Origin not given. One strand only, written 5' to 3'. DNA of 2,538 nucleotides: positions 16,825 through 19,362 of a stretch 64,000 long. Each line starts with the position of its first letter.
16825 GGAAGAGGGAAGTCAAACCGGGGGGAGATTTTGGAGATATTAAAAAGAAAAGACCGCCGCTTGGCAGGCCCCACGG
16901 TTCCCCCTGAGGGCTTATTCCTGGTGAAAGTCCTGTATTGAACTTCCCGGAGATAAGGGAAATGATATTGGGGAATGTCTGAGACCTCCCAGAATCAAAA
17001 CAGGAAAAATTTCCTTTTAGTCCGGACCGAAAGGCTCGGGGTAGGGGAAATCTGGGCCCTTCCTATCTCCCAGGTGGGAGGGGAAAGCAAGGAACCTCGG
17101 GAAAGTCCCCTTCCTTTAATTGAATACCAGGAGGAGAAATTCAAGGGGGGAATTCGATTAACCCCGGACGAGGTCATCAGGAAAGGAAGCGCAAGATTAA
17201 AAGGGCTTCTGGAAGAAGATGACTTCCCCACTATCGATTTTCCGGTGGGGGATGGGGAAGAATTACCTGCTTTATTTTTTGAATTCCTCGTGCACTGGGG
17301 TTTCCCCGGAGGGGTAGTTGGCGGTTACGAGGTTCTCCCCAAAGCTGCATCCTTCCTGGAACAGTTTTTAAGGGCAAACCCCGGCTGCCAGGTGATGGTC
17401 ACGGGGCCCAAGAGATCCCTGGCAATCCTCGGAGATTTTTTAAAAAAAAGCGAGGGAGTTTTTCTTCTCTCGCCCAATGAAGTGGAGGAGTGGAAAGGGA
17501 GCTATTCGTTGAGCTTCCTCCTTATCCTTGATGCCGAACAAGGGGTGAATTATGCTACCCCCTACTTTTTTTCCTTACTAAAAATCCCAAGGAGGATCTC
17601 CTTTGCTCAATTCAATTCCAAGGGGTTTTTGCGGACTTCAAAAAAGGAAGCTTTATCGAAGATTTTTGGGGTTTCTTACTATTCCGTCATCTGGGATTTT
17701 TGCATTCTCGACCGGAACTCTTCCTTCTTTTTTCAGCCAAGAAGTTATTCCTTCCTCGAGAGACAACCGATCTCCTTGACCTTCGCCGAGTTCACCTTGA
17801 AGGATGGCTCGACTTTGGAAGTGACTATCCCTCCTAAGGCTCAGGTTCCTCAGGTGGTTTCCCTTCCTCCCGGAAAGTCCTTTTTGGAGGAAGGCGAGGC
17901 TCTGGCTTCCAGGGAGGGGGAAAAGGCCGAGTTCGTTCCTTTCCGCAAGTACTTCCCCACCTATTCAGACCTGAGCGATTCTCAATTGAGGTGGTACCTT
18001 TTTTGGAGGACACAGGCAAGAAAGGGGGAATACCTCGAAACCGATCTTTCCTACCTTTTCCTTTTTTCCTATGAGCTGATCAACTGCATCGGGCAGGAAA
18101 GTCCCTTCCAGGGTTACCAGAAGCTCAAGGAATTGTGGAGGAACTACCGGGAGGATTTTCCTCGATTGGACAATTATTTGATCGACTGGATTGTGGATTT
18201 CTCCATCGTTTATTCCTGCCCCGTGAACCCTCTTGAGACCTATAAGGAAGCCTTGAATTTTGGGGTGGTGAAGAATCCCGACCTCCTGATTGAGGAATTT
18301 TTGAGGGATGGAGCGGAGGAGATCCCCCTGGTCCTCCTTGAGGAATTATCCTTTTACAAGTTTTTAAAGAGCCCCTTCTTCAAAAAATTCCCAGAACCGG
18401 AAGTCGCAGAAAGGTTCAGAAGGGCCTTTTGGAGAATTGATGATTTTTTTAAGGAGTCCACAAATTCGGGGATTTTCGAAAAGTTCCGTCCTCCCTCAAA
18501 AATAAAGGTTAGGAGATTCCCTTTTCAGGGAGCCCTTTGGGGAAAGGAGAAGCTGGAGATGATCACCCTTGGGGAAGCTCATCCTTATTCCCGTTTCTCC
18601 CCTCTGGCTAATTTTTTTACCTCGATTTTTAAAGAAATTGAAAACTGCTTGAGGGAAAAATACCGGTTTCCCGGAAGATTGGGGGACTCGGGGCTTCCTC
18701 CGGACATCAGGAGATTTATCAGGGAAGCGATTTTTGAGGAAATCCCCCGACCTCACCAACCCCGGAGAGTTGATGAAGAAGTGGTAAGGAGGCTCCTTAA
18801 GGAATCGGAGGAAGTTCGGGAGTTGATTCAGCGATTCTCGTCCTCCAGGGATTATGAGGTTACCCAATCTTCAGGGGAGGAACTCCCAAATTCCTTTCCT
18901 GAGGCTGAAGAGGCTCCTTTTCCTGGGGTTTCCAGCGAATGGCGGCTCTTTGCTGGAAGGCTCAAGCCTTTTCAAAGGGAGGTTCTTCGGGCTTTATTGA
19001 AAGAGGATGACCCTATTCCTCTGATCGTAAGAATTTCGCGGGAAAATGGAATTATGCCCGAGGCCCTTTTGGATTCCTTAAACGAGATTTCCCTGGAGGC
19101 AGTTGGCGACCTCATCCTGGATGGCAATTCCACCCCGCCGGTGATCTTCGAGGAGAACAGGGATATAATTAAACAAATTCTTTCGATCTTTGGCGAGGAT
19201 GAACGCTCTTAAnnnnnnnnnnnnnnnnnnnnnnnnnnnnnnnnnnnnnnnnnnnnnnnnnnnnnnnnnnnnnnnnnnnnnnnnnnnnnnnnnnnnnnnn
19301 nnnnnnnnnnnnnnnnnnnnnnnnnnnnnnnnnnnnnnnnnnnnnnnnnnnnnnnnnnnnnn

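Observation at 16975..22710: Shango-type three-gene cassette: TerB-N/TerB-C protein, DUF2791-like ATPase and Lhr-like helicase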

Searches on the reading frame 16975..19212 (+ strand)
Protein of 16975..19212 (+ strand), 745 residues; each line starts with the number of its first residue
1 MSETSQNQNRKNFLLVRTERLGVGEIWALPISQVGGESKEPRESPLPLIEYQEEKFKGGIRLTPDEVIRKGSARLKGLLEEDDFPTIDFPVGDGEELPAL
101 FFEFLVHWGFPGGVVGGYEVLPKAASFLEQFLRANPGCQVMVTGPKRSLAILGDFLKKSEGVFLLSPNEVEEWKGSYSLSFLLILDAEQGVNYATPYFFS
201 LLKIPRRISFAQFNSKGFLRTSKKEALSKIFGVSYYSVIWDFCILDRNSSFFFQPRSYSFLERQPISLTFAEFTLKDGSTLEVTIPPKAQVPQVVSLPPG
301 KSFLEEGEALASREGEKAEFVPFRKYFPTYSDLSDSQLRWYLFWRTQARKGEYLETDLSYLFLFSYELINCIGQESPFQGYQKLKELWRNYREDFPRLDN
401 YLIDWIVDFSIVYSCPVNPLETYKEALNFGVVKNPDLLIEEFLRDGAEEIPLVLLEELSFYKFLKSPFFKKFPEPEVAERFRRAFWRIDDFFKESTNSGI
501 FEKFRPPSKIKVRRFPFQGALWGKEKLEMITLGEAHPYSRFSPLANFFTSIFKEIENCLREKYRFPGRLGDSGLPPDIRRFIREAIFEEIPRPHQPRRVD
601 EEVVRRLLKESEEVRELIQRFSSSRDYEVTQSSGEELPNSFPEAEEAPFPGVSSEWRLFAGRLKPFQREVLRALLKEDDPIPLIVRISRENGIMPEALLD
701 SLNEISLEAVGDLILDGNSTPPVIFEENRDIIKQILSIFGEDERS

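Call 3: search_protein_families(library=pfam, proteins=[window:16975-19212:+], max_evalue=0.01)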
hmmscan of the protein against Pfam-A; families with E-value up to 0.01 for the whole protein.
window:16975-19212:+ (745 aa): 3 families
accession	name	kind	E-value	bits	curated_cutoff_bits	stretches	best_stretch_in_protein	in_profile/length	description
PF13208.11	TerB_N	-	4.9e-30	105.3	25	1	301-459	32-177/207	TerB N-terminal domain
PF15615.11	TerB_C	-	8.7e-08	33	26.3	1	603-731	23-146/148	TerB-C domain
PF13233.12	Complex1_LYR_2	-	0.0048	18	22.3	0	551-623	4-61/80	Complex1_LYR-like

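Call 4: search_protein_families(library=padloc, proteins=[window:16975-19212:+], max_evalue=0.01)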
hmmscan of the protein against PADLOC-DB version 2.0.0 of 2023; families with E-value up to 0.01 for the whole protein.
window:16975-19212:+ (745 aa): 1 family
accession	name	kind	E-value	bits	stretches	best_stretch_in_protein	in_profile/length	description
PDLC03958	SngA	-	3.4e-74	249.4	1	292-736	72-527/528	-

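Call 5: search_protein_families(library=ncbifam, proteins=[window:16975-19212:+], max_evalue=0.01)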
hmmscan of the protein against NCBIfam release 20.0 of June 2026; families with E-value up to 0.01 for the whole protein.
window:16975-19212:+ (745 aa): 0 families

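Call 18: search_solved_structures(query=window:16975-19212:+, max_evalue=1)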
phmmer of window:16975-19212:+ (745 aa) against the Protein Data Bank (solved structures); distinct sequences matched with E-value up to 1: 0.

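Call 22: find_homologous_proteins(query=window:16975-19212:+, max_evalue=0.00001)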
Query window:16975-19212:+ (745 aa): 105 proteins with E <= 0.00001 among 8000 candidates.
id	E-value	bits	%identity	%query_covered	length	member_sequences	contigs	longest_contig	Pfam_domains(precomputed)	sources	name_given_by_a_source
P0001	0.0e+0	1684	100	100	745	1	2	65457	PF13208.12,PF15615.12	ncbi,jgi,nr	ncbi:MAG: TerB N-terminal domain-containing protein [Caldiserica bacterium]|jgi:hypothetical protein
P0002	0.0e+0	1091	66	100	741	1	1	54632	PF13208.12,PF15615.12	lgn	-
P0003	2.4e-270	917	56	100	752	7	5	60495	PF13208.12,PF15615.12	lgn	-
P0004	9.2e-238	809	52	99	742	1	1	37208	PF13208.12,PF15615.12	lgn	-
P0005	7.3e-237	806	51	99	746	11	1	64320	PF13208.12,PF15615.12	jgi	-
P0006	1.2e-207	710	46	99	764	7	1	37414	PF13208.12,PF15615.12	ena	-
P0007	7.5e-156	539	53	63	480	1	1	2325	PF13208.12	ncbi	ncbi:MAG: TerB N-terminal domain-containing protein, partial [bacterium]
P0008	6.0e-139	483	38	98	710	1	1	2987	PF13208.12,PF15615.12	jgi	-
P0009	2.0e-101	359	30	97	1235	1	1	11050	PF13208.12,PF15615.12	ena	-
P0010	1.3e-100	356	29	91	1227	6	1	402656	PF13208.12,PF15615.12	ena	-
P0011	1.5e-100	356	28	91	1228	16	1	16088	PF13208.12,PF15615.12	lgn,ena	-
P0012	2.1e-100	355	30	91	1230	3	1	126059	PF13208.12,PF15615.12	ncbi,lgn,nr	ncbi:MAG: TerB N-terminal domain-containing protein [Deltaproteobacteria bacterium]|nr:TerB N-termin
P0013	1.2e-99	353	29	98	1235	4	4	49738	PF13208.12,PF15615.12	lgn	-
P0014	3.1e-99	351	29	97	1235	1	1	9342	PF13208.12,PF15615.12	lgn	-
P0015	7.0e-99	350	29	98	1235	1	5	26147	PF13208.12,PF15615.12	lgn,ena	-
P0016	9.6e-99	350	30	91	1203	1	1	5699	PF13208.12,PF15615.12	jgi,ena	-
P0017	7.6e-98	347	32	77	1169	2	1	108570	PF13208.12,PF15615.12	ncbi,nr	ncbi:MAG: TerB N-terminal domain-containing protein [Acidobacteriia bacterium]|nr:TerB N-terminal do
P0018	1.1e-97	346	28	98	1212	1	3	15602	PF13208.12,PF15615.12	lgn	-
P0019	2.8e-95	338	29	91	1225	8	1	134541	PF13208.12,PF15615.12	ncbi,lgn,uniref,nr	ncbi:TerB N-terminal domain-containing protein [Desulfosporosinus hippei]|uniref:TerB-C domain-conta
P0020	1.8e-92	329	28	92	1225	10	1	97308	PF13208.12,PF15615.12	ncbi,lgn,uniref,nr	ncbi:TerB N-terminal domain-containing protein [Desulfitobacterium hafniense]|uniref:TerB N- and C- 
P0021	2.8e-92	328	28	91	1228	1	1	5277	PF13208.12,PF15615.12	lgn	-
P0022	1.5e-91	326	27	91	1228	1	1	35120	PF13208.12,PF15615.12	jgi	jgi:hypothetical protein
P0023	8.6e-91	324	29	91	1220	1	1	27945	PF13208.12,PF15615.12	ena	-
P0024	2.6e-90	322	28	91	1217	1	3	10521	PF13208.12,PF15615.12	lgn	-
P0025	2.9e-90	322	33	58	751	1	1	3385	PF00498.32,PF16697.11,PF13208.12,PF15615.12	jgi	-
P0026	1.3e-88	316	29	91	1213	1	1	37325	PF13208.12,PF15615.12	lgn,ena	-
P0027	1.0e-87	313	28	91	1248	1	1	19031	PF13208.12,PF15615.12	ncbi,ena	-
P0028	1.4e-86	310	30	77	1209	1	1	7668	PF13208.12,PF15615.12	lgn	-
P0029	2.6e-85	305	29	97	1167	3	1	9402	PF13208.12,PF15615.12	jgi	-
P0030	3.7e-85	305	28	92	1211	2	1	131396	PF13208.12,PF15615.12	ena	-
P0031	3.5e-82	295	27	91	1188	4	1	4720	PF13208.12,PF15615.12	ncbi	-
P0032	7.2e-81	291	34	59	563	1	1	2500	PF13208.12,PF15615.12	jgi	jgi:hypothetical protein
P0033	1.6e-77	280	32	54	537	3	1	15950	PF13208.12,PF15615.12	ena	-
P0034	7.5e-76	274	27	88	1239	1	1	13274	PF13208.12,PF15615.12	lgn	-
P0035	4.5e-73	265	29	75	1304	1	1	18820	PF13208.12,PF15615.12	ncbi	-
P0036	2.3e-71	259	33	56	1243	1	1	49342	PF13606.13,PF13857.13,PF23745.2,PF12796.14,PF00023.37,PF13637.13,PF24521.3,PF13208.12,PF15615.12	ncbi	ncbi:MAG: TerB N-terminal domain-containing protein [Desulfomonilaceae bacterium]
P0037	5.0e-70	255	28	59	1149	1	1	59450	PF02151.26,PF13208.12,PF15615.12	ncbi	ncbi:MAG: TerB N-terminal domain-containing protein [Candidatus Thorarchaeota archaeon]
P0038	6.2e-66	241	26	60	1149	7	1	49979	PF13208.12,PF15615.12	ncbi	ncbi:MAG: TerB N-terminal domain-containing protein [Promethearchaeota archaeon]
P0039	2.3e-61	226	30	59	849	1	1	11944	PF13208.12,PF15615.12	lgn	-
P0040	9.6e-61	224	27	95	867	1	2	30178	PF13208.12,PF15615.12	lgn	-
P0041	3.8e-59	219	31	58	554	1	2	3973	PF13208.12,PF15615.12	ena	-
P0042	2.5e-57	213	26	95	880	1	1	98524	PF13208.12,PF15615.12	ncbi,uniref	ncbi:hypothetical protein J2T13_003471 [Paenibacillus sp. DS2015]|uniref:TerB N-terminal domain-cont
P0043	4.9e-57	212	28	61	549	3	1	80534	PF13208.12,PF15615.12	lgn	-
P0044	5.2e-57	212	30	59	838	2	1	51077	PF13208.12,PF15615.12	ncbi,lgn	-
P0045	5.5e-57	212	30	61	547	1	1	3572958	PF13208.12,PF15615.12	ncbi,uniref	ncbi:TerB N-terminal domain-containing protein [Paenibacillus taichungensis]|uniref:TerB N-terminal 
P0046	7.5e-57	211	28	61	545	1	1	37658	PF13208.12,PF15615.12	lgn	-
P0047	7.7e-57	211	28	61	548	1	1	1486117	PF13208.12,PF15615.12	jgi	jgi:hypothetical protein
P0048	1.0e-56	211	29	59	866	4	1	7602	PF13208.12,PF15615.12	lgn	-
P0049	1.2e-56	211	30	61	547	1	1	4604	PF13208.12,PF15615.12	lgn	-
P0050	1.3e-56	210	30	61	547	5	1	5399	PF13208.12,PF15615.12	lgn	-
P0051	2.1e-56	210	30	61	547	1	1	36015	PF13208.12,PF15615.12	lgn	-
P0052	2.4e-56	210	30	61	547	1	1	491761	PF13208.12,PF15615.12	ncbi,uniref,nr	ncbi:TerB N-terminal domain-containing protein [Paenibacillus sp. O199]|uniref:TerB N-terminal domai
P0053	3.8e-56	209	30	57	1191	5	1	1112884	PF13208.12,PF15615.12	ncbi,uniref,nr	ncbi:hypothetical protein Psch_02628 [Pelotomaculum schinkii]|uniref:TerB-C domain-containing protei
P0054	7.8e-56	208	27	61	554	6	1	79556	PF13208.12,PF15615.12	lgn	-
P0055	2.0e-55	207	27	90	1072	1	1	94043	PF13208.12,PF15615.12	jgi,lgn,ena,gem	-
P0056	4.8e-55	205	28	65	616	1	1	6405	PF13208.12,PF15615.12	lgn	-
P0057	4.1e-53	199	28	61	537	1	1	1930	PF13208.12,PF15615.12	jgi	jgi:hypothetical protein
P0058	2.3e-50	190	32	42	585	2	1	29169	PF13208.12,PF15615.12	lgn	-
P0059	2.7e-50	190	30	56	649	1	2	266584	PF13208.12,PF15615.12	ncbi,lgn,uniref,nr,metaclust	ncbi:hypothetical protein J2Z22_001833 [Paenibacillus forsythiae]|uniref:TerB-C domain-containing pr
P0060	3.1e-50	189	28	61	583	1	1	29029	PF13208.12,PF15615.12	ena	-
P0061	8.8e-50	188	32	42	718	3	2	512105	PF13208.12,PF15615.12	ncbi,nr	ncbi:TerB N-terminal domain-containing protein [Paenibacillus apii]|nr:TerB N-terminal domain-contai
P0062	4.0e-49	186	26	56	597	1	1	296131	PF13208.12,PF15615.12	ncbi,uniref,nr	ncbi:TerB N-terminal domain-containing protein [Paenibacillus sp. 1001270B_150601_E10]|uniref:TerB N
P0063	5.1e-49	185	29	60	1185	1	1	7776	PF13208.12,PF15615.12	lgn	-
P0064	1.2e-47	181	29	56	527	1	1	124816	PF13208.12,PF15615.12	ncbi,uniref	ncbi:TerB N-terminal domain-containing protein [Paenibacillus sp. sgz500958]|uniref:TerB N-terminal 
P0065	8.2e-47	178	29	57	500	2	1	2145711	PF13208.12,PF15615.12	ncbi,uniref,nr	ncbi:TerB N-terminal domain-containing protein [Paenibacillus sp. ACRRY]|uniref:TerB N-terminal doma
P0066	1.8e-46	177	26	53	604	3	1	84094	PF13208.12,PF15615.12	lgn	-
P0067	3.5e-46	176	29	57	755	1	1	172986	PF13208.12,PF15615.12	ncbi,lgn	-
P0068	5.2e-45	172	31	58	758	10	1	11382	PF13208.12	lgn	-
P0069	1.3e-44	171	32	44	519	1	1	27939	PF13208.12,PF15615.12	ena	-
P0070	2.1e-43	167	33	40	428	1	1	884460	PF13208.12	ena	-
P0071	1.0e-42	165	33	42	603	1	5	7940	PF13208.12,PF15615.12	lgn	-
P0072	3.3e-42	163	31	44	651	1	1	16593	PF13208.12,PF15615.12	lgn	-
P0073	8.2e-41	158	29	58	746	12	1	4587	PF13208.12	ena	-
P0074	1.1e-40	158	28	57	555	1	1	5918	PF13208.12,PF15615.12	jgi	jgi:hypothetical protein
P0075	6.8e-40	155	29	51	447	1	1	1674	PF13208.12,PF15615.12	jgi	jgi:hypothetical protein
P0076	9.0e-40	155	36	30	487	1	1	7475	PF13208.12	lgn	-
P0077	5.8e-34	136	24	91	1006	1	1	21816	PF13208.12,PF15615.12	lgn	-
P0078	1.5e-22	98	38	14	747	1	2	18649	PF13208.12,PF15615.12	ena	-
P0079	2.5e-21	94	33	25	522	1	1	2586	PF13208.12,PF15615.12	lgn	-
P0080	9.5e-21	92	27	61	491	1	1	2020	PF13208.12,PF15615.12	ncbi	-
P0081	2.4e-20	91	24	56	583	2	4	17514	PF13208.12,PF15615.12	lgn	-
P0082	3.4e-20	90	24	59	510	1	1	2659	PF13208.12,PF15615.12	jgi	-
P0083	7.3e-20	89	35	26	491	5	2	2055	PF13208.12,PF15615.12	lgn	-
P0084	4.0e-18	83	22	61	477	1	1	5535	PF13208.12,PF15615.12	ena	-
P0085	7.3e-18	82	24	60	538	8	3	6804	PF13208.12,PF15615.12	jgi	jgi:hypothetical protein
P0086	1.2e-17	82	22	60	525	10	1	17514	PF13208.12,PF15615.12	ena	-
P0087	7.8e-17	79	26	39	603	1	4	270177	PF13208.12,PF15615.12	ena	-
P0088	8.5e-17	79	26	39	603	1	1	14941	PF13208.12,PF15615.12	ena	-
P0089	1.8e-16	78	38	16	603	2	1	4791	PF13208.12,PF15615.12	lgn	-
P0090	2.0e-16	78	25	56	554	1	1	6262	PF13208.12,PF15615.12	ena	-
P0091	2.2e-16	77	25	58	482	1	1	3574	PF13208.12,PF15615.12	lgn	-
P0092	2.8e-16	77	24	60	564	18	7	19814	PF13208.12,PF15615.12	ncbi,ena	-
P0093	4.4e-16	76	31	23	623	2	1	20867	PF13208.12,PF15615.12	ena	-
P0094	6.6e-16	76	38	15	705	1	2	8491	PF13208.12,PF15615.12,PF05154.22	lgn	-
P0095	9.1e-16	75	36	16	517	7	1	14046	PF13208.12,PF15615.12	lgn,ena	-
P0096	1.9e-15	74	23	44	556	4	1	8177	PF13208.12,PF15615.12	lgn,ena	-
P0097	3.4e-15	74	23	60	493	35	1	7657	PF13208.12,PF15615.12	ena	-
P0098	8.2e-15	72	32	20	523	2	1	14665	PF13208.12,PF15615.12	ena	-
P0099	4.7e-14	70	23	60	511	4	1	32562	PF13208.12,PF15615.12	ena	-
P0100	1.4e-13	68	22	40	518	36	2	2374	PF13208.12,PF15615.12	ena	-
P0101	4.4e-13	67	37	13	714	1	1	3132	PF13208.12,PF15615.12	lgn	-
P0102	4.7e-13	66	30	17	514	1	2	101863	PF13208.12,PF15615.12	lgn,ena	-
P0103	2.0e-12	64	23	56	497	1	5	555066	PF13208.12,PF15615.12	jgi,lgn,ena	-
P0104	1.7e-11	61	30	18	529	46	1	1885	PF13208.12,PF15615.12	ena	-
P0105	7.3e-9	53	37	15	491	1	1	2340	PF13208.12,PF15615.12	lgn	-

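Call 24: find_encoding_contigs(protein=P0002, flank=10000, max_places=2)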
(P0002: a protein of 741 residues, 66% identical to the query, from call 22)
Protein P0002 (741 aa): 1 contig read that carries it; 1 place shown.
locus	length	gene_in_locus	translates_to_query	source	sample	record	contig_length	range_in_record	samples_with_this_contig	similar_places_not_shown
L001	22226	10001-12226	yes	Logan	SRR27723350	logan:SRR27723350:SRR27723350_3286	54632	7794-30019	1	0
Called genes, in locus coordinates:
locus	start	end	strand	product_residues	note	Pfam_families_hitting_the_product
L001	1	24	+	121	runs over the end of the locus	PF00861:Ribosomal_L18p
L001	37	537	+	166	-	PF00333:Ribosomal_S5, PF03719:Ribosomal_S5_C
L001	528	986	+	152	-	PF00828:Ribosomal_L27A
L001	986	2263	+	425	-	PF00344:SecY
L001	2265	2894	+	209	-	PF00406:ADK, PF13207:AAA_17, PF13238:AAA_18 (weak), PF13671:AAA_33 (faint), PF23455:DUF7129 (faint)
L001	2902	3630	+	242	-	PF00557:Peptidase_M24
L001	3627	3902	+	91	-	PF01176:eIF-1a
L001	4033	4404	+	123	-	PF00416:Ribosomal_S13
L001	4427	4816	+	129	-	PF00411:Ribosomal_S11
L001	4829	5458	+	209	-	PF00163:Ribosomal_S4, PF01479:S4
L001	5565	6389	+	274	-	PF01193:RNA_pol_L, PF01000:RNA_pol_A_bac, PF03118:RNA_pol_A_CTD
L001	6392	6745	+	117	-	PF01196:Ribosomal_L17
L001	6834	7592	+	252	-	PF00005:ABC_tran, PF02463:SMC_N (faint), PF13304:AAA_21 (faint)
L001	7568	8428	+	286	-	PF00005:ABC_tran, PF02463:SMC_N, PF13304:AAA_21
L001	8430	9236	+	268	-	PF02361:CbiQ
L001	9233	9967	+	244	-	PF01416:PseudoU_synth_1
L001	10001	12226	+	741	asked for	PF13208:TerB_N, PF15615:TerB_C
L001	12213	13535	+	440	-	PF10923:BrxC_BrxD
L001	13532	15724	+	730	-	PF04851:ResIII (weak), PF00270:DEAD, PF00271:Helicase_C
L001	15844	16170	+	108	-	PF00829:Ribosomal_L21p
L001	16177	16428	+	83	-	PF01016:Ribosomal_L27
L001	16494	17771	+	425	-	PF01018:GTP1_OBG, PF01926:MMR_HSR1, PF02421:FeoB_N, PF09269:DUF1967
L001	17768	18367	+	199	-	PF01467:CTP_transf_like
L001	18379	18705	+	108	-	PF02410:RsfS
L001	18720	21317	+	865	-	PF02739:5_3_exonuc_N, PF01367:5_3_exonuc, PF22619:DNA_polI_exo1, PF00476:DNA_pol_A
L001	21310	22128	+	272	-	PF01149:Fapy_DNA_glyco, PF06831:H2TH, PF06827:zf-FPG_IleRS (weak)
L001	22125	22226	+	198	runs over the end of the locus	PF01121:CoaE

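Call 25: find_encoding_contigs(protein=P0003, flank=10000, max_places=2)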
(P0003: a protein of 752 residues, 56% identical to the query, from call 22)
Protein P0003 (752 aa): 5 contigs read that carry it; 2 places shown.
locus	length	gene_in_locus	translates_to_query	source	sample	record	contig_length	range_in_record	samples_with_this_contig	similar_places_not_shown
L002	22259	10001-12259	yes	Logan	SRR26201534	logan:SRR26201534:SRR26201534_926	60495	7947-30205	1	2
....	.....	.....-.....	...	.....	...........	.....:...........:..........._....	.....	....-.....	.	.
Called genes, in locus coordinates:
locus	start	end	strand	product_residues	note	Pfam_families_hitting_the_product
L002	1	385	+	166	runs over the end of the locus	PF00333:Ribosomal_S5, PF03719:Ribosomal_S5_C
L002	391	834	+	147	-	PF00828:Ribosomal_L27A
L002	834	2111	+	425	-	PF00344:SecY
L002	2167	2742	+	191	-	PF00406:ADK, PF13207:AAA_17, PF18073:Zn_ribbon_LapB (faint)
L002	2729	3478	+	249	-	PF00557:Peptidase_M24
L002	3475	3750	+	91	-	PF01176:eIF-1a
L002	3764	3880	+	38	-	PF00444:Ribosomal_L36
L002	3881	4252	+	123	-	PF00416:Ribosomal_S13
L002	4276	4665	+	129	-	PF00411:Ribosomal_S11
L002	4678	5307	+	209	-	PF00163:Ribosomal_S4, PF01479:S4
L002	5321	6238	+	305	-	PF01193:RNA_pol_L, PF01000:RNA_pol_A_bac, PF03118:RNA_pol_A_CTD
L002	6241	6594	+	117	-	PF01196:Ribosomal_L17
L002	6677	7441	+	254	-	PF00005:ABC_tran, PF02463:SMC_N, PF13304:AAA_21 (faint)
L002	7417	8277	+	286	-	PF00005:ABC_tran, PF02463:SMC_N (weak), PF13304:AAA_21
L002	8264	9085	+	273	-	PF02361:CbiQ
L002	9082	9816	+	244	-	PF01416:PseudoU_synth_1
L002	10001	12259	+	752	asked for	PF13208:TerB_N, PF15615:TerB_C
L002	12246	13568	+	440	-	PF10923:BrxC_BrxD, PF13401:AAA_22 (faint)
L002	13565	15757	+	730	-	PF04851:ResIII (weak), PF00270:DEAD, PF00271:Helicase_C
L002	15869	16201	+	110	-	PF00829:Ribosomal_L21p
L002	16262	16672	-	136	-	-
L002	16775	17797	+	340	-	PF01018:GTP1_OBG, PF03193:RsgA_GTPase (faint), PF00009:GTP_EFTU (faint), PF01926:MMR_HSR1, PF02421:FeoB_N, PF16897:MMR_HSR1_Xtn (weak), PF09269:DUF1967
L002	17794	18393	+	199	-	PF01467:CTP_transf_like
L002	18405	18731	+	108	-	PF02410:RsfS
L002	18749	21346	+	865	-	PF02739:5_3_exonuc_N, PF01367:5_3_exonuc, PF22619:DNA_polI_exo1, PF00476:DNA_pol_A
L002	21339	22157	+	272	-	PF01149:Fapy_DNA_glyco, PF05833:NFACT_N (weak), PF06831:H2TH, PF06827:zf-FPG_IleRS (weak)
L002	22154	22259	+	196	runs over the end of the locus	PF01121:CoaE, PF13238:AAA_18 (weak)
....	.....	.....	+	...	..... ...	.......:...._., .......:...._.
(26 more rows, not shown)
